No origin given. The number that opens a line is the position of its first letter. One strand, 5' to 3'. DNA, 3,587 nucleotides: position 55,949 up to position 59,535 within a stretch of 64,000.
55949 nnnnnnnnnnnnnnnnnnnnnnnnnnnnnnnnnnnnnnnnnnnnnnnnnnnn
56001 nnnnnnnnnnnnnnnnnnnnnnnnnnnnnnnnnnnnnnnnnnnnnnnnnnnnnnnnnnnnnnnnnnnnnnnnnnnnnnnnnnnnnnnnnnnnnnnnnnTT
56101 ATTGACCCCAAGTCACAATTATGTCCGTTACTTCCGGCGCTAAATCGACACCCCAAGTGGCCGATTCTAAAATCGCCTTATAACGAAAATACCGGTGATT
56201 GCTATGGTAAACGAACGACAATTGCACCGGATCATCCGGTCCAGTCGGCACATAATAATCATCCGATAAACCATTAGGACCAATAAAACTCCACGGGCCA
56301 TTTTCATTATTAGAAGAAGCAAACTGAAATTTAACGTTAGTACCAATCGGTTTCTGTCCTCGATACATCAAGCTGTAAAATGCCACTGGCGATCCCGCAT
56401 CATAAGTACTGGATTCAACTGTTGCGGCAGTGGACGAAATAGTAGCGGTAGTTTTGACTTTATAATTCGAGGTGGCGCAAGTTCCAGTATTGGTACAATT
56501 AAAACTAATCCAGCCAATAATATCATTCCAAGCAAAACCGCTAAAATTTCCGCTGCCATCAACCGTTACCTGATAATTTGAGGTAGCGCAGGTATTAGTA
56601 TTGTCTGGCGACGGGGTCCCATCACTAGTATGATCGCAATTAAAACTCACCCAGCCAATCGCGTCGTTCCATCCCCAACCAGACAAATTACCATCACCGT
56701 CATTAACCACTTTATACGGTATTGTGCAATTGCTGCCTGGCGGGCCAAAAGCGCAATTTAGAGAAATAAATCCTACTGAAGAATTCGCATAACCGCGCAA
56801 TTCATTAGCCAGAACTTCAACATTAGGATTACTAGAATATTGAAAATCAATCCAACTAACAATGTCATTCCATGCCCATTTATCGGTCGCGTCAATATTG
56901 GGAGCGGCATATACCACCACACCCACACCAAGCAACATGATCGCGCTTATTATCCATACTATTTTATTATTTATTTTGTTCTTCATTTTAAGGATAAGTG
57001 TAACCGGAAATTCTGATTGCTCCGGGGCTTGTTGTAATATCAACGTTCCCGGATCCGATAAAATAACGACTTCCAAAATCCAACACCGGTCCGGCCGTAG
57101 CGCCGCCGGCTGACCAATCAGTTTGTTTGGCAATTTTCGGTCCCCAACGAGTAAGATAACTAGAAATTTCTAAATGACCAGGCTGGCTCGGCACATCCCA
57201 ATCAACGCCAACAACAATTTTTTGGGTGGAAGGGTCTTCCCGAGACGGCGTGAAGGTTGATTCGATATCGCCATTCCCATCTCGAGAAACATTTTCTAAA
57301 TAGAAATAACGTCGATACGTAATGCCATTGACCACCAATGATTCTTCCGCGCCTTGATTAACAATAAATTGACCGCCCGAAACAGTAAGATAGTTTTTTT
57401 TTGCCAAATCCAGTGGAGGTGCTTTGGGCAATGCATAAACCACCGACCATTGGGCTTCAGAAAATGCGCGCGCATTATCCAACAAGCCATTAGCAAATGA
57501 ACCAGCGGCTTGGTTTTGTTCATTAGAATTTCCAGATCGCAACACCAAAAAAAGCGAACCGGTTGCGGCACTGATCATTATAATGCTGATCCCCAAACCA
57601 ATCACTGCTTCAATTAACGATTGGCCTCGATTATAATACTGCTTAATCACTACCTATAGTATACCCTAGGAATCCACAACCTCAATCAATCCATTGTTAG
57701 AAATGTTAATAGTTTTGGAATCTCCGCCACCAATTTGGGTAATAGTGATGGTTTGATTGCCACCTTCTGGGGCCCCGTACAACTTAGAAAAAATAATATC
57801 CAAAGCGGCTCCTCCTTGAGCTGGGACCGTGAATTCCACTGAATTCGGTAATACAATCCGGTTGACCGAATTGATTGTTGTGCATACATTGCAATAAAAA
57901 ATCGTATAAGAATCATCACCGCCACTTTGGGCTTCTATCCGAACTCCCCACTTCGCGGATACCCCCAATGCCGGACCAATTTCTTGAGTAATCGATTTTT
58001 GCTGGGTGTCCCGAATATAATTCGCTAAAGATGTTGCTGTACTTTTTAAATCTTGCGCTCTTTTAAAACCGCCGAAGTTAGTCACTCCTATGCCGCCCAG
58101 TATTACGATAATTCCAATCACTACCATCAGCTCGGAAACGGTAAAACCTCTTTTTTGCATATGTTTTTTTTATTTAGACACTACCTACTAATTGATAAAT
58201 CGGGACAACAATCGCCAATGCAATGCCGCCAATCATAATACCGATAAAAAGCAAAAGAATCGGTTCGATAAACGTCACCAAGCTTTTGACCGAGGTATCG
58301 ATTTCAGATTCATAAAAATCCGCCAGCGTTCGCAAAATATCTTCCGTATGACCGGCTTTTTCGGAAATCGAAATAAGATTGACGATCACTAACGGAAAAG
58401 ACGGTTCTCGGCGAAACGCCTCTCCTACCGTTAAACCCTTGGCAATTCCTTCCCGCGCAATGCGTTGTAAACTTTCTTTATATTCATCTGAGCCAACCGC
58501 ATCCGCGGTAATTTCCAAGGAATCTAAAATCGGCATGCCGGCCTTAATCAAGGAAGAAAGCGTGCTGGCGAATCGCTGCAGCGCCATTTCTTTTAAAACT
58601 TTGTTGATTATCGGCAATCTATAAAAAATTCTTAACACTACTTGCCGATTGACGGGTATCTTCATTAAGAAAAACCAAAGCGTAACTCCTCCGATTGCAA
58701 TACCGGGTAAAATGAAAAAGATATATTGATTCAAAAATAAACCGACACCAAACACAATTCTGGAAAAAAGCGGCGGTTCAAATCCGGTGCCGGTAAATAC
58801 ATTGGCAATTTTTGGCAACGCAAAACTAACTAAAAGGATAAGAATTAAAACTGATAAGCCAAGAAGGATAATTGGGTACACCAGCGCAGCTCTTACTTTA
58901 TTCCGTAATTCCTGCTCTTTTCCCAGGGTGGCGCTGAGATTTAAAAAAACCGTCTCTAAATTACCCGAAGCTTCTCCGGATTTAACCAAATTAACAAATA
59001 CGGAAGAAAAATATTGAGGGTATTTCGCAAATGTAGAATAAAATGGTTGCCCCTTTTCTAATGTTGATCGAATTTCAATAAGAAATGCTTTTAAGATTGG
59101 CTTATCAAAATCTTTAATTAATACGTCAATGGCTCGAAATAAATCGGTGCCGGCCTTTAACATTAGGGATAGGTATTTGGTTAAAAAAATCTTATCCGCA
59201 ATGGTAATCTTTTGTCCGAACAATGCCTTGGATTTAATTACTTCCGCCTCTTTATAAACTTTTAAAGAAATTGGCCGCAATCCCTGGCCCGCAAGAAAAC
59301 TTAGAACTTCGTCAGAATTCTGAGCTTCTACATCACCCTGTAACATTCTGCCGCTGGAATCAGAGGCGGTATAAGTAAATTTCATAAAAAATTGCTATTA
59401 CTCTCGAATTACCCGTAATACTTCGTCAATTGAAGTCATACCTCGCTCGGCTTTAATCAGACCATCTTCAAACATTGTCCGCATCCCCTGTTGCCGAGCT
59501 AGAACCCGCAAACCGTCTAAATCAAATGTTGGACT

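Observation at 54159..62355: Complete type IV / competence-pilus operon with non-canonical members and no prepilin peptidase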

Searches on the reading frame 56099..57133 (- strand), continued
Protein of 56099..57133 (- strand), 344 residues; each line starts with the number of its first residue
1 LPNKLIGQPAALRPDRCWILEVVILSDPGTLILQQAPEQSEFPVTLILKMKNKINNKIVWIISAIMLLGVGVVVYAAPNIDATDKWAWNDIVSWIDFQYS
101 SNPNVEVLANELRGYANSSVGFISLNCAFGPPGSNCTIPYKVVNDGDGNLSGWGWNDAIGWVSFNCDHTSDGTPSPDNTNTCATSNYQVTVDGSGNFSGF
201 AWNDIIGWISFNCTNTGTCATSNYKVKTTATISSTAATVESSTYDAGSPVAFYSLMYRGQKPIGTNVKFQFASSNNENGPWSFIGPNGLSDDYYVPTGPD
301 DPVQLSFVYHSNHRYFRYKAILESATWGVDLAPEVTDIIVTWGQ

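Call 94: get_annotated_region(hit=H2, flank=400)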
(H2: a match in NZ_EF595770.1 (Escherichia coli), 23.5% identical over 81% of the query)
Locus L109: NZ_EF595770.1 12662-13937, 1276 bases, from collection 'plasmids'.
description: Escherichia coli strain E9034A plasmid pE9034A, complete sequence
organism: Escherichia coli (NCBI taxid 562)
taxonomy: Bacteria; Pseudomonadota; Gammaproteobacteria; Enterobacterales; Enterobacteriaceae; Escherichia; Escherichia coli
host: -; source: -; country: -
typing (MOB-suite, as given by PLSDB): non-mobilizable
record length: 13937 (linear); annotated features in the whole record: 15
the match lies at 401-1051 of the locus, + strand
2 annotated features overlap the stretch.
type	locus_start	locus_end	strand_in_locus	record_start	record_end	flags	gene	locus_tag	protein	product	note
CDS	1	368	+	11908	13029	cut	-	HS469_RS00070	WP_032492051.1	hypothetical protein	-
CDS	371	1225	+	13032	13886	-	-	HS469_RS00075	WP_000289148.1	A24 family peptidase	-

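Call 95: get_annotated_region(hit=H10, flank=400)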
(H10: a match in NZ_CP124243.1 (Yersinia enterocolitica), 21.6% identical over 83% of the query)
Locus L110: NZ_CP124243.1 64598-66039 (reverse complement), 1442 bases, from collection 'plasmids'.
description: Yersinia enterocolitica strain Y194 plasmid unnamed, complete sequence
organism: Yersinia enterocolitica (NCBI taxid 630)
taxonomy: Bacteria; Pseudomonadota; Gammaproteobacteria; Enterobacterales; Yersiniaceae; Yersinia; Yersinia enterocolitica
host: -; source: -; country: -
typing (MOB-suite, as given by PLSDB): non-mobilizable
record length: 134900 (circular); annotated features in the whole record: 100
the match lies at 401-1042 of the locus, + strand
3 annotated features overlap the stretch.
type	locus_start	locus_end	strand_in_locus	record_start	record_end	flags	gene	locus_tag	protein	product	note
CDS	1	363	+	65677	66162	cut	gspM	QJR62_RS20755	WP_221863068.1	type II secretion system protein GspM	GO:0015628 - protein secretion by the type II secretion system [Evidence IEA]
CDS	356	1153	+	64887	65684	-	-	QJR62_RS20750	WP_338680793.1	A24 family peptidase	-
CDS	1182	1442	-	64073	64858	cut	-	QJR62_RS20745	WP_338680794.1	winged helix-turn-helix domain-containing protein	GO:0000160 - phosphorelay signal transduction system [Evidence IEA]; GO:0006355 - regulation of DNA-templated ...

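Call 96: get_annotated_region(hit=H12, flank=700)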
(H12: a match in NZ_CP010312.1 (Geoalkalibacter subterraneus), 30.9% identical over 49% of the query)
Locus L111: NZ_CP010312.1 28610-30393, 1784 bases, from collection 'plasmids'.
description: Geoalkalibacter subterraneus strain Red1 plasmid pGSUB1, complete sequence
organism: Geoalkalibacter subterraneus (NCBI taxid 483547)
taxonomy: Bacteria; Thermodesulfobacteriota; Desulfuromonadia; Desulfuromonadales; Geoalkalibacteraceae; Geoalkalibacter; Geoalkalibacter subterraneus
host: -; source: -; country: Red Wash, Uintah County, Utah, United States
typing (MOB-suite, as given by PLSDB): non-mobilizable
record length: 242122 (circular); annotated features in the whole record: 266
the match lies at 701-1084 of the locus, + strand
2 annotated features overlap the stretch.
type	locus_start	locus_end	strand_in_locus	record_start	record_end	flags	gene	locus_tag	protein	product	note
CDS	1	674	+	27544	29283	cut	-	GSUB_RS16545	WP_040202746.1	GspE/PulE family protein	-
CDS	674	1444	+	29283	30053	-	-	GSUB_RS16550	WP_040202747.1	A24 family peptidase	-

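Call 97: get_annotated_region(hit=H14, flank=700)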
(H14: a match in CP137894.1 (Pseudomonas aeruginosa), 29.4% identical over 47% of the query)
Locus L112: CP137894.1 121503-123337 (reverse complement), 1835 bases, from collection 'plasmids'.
description: Pseudomonas aeruginosa strain R11-08 plasmid pR11-08, complete sequence
organism: Pseudomonas aeruginosa (NCBI taxid 287)
taxonomy: Bacteria; Pseudomonadota; Gammaproteobacteria; Pseudomonadales; Pseudomonadaceae; Pseudomonas; Pseudomonas aeruginosa
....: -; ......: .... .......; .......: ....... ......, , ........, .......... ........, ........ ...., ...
typing (MOB-suite, as given by PLSDB): non-mobilizable; replicon IncU,rep_cluster_1115; mating-pair formation MPF_I
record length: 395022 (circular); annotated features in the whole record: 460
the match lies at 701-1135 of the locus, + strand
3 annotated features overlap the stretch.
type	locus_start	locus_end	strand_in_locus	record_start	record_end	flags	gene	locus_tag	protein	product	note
CDS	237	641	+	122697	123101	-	-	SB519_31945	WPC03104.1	response regulator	-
CDS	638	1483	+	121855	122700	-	-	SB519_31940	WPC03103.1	A24 family peptidase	-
CDS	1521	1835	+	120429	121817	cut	-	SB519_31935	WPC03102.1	tyrosine-type recombinase/integrase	-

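Call 98: get_annotated_region(hit=H37, flank=700)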
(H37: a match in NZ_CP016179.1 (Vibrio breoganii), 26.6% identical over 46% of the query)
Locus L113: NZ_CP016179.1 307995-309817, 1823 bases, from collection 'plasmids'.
description: Vibrio breoganii strain FF50 plasmid unnamed1, complete sequence
organism: Vibrio breoganii (NCBI taxid 553239)
taxonomy: Bacteria; Pseudomonadota; Gammaproteobacteria; Vibrionales; Vibrionaceae; Vibrio; Vibrio breoganii
host: -; source: Bacterial isolate,Filtered Seawater, 0.2-1 micron fraction; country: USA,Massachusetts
typing (MOB-suite, as given by PLSDB): mobilizable; relaxase MOBH
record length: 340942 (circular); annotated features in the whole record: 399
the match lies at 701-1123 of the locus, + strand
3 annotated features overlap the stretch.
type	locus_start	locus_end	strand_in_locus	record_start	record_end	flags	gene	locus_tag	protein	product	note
CDS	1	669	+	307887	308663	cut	-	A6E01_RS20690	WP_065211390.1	DUF4400 domain-containing protein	-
CDS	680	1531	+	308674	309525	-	-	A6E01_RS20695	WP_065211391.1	A24 family peptidase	-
CDS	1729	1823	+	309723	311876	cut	traD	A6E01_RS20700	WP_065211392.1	conjugative transfer system coupling protein TraD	GO:0015074 - DNA integration [Evidence IEA]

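Call 103: find_encoding_contigs(protein=P0326, flank=8000, max_places=10)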
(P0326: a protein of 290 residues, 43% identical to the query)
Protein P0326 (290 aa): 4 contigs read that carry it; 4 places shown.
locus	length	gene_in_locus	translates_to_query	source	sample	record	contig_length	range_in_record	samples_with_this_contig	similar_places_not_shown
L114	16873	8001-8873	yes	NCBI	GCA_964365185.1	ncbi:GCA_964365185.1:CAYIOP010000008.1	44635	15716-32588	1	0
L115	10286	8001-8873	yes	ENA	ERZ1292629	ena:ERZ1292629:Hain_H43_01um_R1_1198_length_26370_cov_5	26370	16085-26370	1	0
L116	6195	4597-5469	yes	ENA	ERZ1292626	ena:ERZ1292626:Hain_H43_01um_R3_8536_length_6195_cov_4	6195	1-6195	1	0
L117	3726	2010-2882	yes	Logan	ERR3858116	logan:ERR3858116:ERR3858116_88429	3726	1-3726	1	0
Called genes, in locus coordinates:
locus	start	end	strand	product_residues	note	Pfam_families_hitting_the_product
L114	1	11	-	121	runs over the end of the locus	PF00156:Pribosyltran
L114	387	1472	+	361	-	PF11104:PilM_2, PF14450:FtsA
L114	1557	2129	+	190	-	-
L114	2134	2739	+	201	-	-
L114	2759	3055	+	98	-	-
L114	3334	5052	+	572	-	PF05157:MshEN, PF00437:T2SSE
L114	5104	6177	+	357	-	PF00437:T2SSE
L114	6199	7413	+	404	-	PF28597:T2SSF_N (weak), PF00482:T2SSF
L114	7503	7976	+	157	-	PF07963:N_methyl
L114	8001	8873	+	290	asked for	PF06750:A24_N_bact, PF01478:Peptidase_A24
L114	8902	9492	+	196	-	-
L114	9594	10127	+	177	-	-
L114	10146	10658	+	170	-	-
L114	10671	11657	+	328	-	PF00092:VWA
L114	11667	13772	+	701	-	PF22745:Nlig-Ia, PF01653:DNA_ligase_aden, PF03120:OB_DNA_ligase, PF14520:HHH_5 (faint), PF12826:HHH_2, PF00533:BRCT, PF12738:PTCB-BRCT (weak)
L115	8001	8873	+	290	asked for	PF06750:A24_N_bact, PF01478:Peptidase_A24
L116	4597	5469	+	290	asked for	PF06750:A24_N_bact, PF01478:Peptidase_A24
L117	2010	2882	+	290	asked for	PF06750:A24_N_bact, PF01478:Peptidase_A24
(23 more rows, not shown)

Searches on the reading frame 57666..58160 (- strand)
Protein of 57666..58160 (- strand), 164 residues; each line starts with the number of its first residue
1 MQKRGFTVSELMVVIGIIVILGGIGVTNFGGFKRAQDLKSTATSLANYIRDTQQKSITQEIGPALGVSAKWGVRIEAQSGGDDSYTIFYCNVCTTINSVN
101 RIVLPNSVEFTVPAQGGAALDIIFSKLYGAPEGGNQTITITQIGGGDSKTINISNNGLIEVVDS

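Call 3: search_protein_families(library=pfam, proteins=[window:57666-58160:-], max_evalue=1)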
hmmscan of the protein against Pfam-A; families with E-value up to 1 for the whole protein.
window:57666-58160:- (164 aa): 3 families
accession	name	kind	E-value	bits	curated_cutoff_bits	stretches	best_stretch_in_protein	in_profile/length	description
PF07963.17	N_methyl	-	0.0013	18.6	21.2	1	2-24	3-25/27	Prokaryotic N-terminal methylation motif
PF10177.14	DUF2371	-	0.054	14.3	22.9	1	6-56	37-87/143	Uncharacterised conserved protein (DUF2371)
PF02936.19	COX4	-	0.14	12.6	26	1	10-73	69-132/138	Cytochrome c oxidase subunit IV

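Call 4: search_protein_families(library=ncbifam, proteins=[window:57666-58160:-], max_evalue=1)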
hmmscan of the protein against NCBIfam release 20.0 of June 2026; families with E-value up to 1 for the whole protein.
window:57666-58160:- (164 aa): 9 families
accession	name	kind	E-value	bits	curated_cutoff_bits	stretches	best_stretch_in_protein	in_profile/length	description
NF007800.0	PRK10506.1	equivalog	6e-08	32.7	158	1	2-57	7-62/163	prepilin peptidase-dependent protein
TIGR01708.2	typeII_sec_gspH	equivalog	5e-07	29.9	80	1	4-60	2-58/169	type II secretion system minor pseudopilin GspH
NF007862.0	PRK10574.1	equivalog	6.8e-07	29.5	138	1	2-38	3-39/145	prepilin peptidase-dependent pilin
NF041775.1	typeIV_PilA_Myxo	equivalog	6.7e-06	26.2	400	1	3-60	10-75/214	type IV pilin protein PilA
TIGR02596.1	TIGR02596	subfamily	0.0001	22.4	70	1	6-58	1-53/196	Verru_Chthon cassette protein D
NF040982.1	ComGD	equivalog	0.0013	19.2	70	1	3-61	1-59/139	competence type IV pilus minor pilin ComGD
TIGR02532.1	IV_pilin_GFxxxE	domain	0.0015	18.3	16.3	1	3-25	1-23/24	prepilin-type N-terminal cleavage/methylation domain-containing protein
NF047827.1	T3SSXpsH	equivalog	0.086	12.6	160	1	4-59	1-56/145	type II secretion system protein XpsH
TIGR01710.1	typeII_sec_gspG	equivalog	0.11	12.6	88.85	1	4-31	1-28/134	type II secretion system major pseudopilin GspG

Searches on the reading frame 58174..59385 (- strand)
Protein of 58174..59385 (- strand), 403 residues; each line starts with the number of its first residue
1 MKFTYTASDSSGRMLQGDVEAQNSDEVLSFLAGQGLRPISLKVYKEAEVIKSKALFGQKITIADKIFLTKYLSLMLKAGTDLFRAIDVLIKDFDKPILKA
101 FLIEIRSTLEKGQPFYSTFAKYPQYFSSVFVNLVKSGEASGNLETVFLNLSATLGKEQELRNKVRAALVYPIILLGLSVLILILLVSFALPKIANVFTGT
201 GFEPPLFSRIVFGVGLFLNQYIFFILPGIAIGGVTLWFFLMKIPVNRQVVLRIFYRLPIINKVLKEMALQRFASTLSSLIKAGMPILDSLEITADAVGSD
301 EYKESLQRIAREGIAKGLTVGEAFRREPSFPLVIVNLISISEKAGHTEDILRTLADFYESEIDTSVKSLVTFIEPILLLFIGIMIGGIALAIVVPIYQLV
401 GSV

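Call 3: search_protein_families(library=pfam, proteins=[window:58174-59385:-], max_evalue=1)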
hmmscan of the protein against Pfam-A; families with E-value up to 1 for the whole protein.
window:58174-59385:- (403 aa): 2 families
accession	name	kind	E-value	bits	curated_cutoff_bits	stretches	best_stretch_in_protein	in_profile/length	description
PF00482.28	T2SSF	-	5.7e-52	175.4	25.2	2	272-395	1-125/125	Type II secretion system (T2SS), protein F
PF17347.7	DUF5377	-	0.18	12.6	25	0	360-391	65-96/96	Family of unknown function (DUF5377)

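Call 4: search_protein_families(library=ncbifam, proteins=[window:58174-59385:-], max_evalue=1)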
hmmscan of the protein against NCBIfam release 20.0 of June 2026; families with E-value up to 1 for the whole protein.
window:58174-59385:- (403 aa): 6 families
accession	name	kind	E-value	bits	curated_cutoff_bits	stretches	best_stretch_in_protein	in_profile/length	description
TIGR02120.1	GspF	equivalog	1.7e-86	291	424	1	3-399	1-397/401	type II secretion system inner membrane protein GspF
NF052606.1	T4PiliAsmPilCMyx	equivalog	2.2e-67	227.8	700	1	2-402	21-417/419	type IV pilus assembly protein PilC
NF052607.1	T4PiliAsmPilCThrm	equivalog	2.8e-67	227.6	700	1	3-402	4-403/406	type IV pilus assembly protein PilC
NF007861.0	PRK10573.1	equivalog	3.6e-64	217.3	401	1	3-399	7-394/401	protein transport protein HofC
NF047826.1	T3SSXpsF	equivalog_domain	3.2e-56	190.9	650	1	3-402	4-403/405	type II secretion system protein XpsF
NF041012.2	T4P_ComGB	equivalog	5.3e-48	164.1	240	2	66-400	4-331/332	competence type IV pilus assembly protein ComGB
